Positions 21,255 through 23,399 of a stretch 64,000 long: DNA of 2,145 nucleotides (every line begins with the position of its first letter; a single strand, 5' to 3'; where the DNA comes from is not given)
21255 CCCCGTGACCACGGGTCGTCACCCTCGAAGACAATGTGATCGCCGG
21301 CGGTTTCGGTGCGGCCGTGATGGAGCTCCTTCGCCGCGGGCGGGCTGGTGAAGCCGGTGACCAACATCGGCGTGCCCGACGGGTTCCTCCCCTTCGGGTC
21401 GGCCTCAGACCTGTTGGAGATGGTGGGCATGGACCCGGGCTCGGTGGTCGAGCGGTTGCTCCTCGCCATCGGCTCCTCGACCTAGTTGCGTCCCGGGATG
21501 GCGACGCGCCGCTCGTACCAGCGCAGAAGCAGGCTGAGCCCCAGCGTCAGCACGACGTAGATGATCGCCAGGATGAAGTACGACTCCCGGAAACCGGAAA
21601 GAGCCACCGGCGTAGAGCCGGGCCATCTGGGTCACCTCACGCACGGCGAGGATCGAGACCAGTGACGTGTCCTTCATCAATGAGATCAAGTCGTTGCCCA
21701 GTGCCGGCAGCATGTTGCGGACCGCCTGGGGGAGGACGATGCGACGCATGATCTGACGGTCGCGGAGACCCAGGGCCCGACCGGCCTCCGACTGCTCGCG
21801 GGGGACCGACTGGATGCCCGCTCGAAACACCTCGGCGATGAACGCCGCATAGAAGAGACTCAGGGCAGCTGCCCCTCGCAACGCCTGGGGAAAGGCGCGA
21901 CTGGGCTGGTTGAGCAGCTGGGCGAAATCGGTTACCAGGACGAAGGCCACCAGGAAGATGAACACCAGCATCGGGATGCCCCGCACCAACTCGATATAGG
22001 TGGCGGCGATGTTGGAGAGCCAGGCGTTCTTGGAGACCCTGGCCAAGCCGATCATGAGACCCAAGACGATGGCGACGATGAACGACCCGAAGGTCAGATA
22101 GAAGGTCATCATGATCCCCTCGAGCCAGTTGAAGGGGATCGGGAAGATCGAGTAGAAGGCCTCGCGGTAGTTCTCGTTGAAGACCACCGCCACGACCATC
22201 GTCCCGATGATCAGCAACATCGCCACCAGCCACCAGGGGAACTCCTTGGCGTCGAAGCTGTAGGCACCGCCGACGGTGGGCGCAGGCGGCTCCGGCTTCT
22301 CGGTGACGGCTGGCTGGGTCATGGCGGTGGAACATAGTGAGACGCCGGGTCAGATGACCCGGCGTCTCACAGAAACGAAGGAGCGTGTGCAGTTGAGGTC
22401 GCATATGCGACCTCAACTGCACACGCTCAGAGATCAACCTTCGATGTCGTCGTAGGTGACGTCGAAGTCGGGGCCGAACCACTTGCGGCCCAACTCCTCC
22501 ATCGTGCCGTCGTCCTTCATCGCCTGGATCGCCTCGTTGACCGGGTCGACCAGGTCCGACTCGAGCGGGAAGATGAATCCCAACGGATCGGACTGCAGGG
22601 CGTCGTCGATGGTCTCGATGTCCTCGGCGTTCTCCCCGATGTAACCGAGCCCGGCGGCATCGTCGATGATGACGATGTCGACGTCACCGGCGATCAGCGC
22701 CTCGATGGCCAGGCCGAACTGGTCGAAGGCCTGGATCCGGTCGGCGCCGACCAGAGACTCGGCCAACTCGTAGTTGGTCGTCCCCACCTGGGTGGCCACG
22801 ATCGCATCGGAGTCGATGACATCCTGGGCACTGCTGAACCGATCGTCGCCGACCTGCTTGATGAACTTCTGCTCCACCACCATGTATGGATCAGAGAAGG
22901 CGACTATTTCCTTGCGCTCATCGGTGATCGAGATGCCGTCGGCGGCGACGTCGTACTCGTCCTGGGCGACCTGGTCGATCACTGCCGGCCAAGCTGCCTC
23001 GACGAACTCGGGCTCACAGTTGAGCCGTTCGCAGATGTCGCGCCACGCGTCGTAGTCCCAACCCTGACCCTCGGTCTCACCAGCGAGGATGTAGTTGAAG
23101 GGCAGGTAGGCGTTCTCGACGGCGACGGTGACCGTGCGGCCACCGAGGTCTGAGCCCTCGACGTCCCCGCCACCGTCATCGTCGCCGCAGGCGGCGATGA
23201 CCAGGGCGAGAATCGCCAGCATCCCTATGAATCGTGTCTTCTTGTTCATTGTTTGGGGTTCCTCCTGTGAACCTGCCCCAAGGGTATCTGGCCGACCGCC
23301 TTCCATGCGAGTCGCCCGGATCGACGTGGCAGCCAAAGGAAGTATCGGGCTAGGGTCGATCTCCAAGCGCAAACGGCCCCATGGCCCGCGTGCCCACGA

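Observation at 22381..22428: Family of 45-48-bp near-perfect palindromes scattered through intergenic regions (at least 4 full copies and 1 partial)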

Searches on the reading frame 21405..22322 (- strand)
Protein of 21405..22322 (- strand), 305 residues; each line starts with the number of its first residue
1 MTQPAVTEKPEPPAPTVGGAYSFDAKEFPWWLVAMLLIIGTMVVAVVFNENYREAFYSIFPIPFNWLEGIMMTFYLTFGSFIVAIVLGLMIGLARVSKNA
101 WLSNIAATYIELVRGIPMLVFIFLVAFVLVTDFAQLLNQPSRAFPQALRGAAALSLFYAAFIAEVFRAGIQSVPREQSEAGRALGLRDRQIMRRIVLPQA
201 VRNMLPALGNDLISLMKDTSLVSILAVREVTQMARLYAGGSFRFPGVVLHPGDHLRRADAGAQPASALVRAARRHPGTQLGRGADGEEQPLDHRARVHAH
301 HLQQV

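Call 41: search_protein_families(library=pfam, proteins=[window:21405-22322:-])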
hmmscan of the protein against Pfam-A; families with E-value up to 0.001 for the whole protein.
window:21405-22322:- (305 aa): 1 family
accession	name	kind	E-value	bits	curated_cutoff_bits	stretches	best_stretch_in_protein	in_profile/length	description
PF00528.27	BPD_transp_1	-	3.1e-24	86.2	26.4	1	84-235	1-145/184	Binding-protein-dependent transport system inner membrane component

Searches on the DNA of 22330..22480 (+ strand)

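Call 46: search_dna_similar(query=window:22378-22431:+, collection=plasmids, mode=distant, max_evalue=0.01)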
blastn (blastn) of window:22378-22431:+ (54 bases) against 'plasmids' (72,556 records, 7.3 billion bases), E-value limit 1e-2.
No match.

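Call 47: search_dna_similar(query=window:22378-22431:+, collection=phages, mode=distant, max_evalue=0.01)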
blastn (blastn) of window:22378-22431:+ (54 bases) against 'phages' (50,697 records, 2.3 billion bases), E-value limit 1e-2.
No match.

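Call 87: search_rna_families(source=window, start=22330, end=22480, threshold=evalue, max_evalue=10)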
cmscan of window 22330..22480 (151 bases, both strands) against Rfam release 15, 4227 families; matches with E-value up to 10: 30.
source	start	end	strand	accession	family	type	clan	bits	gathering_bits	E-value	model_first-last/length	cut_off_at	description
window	22333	22429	-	RF01485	rli61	Cis-reg;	-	41.1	50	1.4e-06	1-106/106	no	Listeria sRNA rli61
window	22380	22428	-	RF03196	mir-6790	Gene; miRNA;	-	30.7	78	7.6e-05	1-63/63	no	mir-6790 microRNA precursor family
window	22384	22425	-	RF04105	mir-3165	Gene; miRNA;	-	25.5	90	0.0085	1-75/75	no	mir-3165 microRNA precursor family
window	22330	22372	-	RF01858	RsaF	Gene; sRNA;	-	24.4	60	0.005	1-43/119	3'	RNA Staph. aureus F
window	22383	22426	+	RF03233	hvt-mir-H16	Gene; miRNA;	-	23.8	70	0.005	1-64/64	no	hvt-mir-H16 microRNA precursor family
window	22383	22426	-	RF03233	hvt-mir-H16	Gene; miRNA;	-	23.8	70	0.005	1-64/64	no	hvt-mir-H16 microRNA precursor family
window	22383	22425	-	RF00640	MIR167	Gene; miRNA;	-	23.2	100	0.012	1-89/89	no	MIR167 microRNA precursor family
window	22384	22426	+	RF00640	MIR167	Gene; miRNA;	-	23.1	100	0.012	1-89/89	no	MIR167 microRNA precursor family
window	22338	22369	+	RF03569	mir-7973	Gene; miRNA;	-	23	90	0.0089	1-74/74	no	mir-7973 microRNA precursor family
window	22381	22428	-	RF03710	mir-1451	Gene; miRNA;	-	22.3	85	0.14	1-92/92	no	mir-1451 microRNA precursor family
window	22379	22430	-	RF01033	mir-767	Gene; miRNA;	-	21.9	90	0.019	1-86/86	no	mir-767 microRNA precursor family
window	22388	22421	+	RF00027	let-7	Gene; miRNA;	CL00148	20.2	53.5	0.055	1-84/84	no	let-7 microRNA precursor family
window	22388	22421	-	RF00027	let-7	Gene; miRNA;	CL00148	20.2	53.5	0.056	1-84/84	no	let-7 microRNA precursor family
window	22382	22427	-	RF04292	mir-379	Gene; miRNA;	CL00149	18.9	56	0.057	1-64/64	no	mir-379 microRNA precursor family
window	22335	22430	-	RF02552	RcsR1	Gene; sRNA;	-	18.8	60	0.064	1-96/96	no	RcsR1 sRNA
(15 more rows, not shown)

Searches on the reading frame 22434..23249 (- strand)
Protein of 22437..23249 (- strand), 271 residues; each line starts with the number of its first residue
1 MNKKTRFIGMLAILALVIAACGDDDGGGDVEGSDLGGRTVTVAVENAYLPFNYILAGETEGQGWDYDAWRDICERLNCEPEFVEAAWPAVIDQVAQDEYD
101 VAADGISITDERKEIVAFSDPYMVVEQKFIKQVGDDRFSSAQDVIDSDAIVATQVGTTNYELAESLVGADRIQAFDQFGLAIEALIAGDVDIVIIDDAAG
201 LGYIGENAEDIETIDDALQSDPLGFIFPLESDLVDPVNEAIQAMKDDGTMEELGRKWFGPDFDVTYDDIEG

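Call 41: search_protein_families(library=pfam, proteins=[window:22434-23180:-])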
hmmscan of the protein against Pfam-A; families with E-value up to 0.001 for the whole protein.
window:22434-23180:- (248 aa): 2 families
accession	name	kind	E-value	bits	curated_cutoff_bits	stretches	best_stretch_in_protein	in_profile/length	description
PF00497.25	SBP_bac_3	-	2.2e-33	115.3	26.4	1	17-236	1-131/132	Bacterial extracellular solute-binding proteins, family 3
PF10613.14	Lig_chan-Glu_bd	-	0.00011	22.7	30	1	62-102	65-105/115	Ligated ion channel L-glutamate- and glycine-binding site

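Call 66: find_encoding_contigs(protein=window:22437-23249:-, flank=6000, max_places=6)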
Protein seq(271 aa) (271 aa): no gene with exactly this product is on record in the collection.
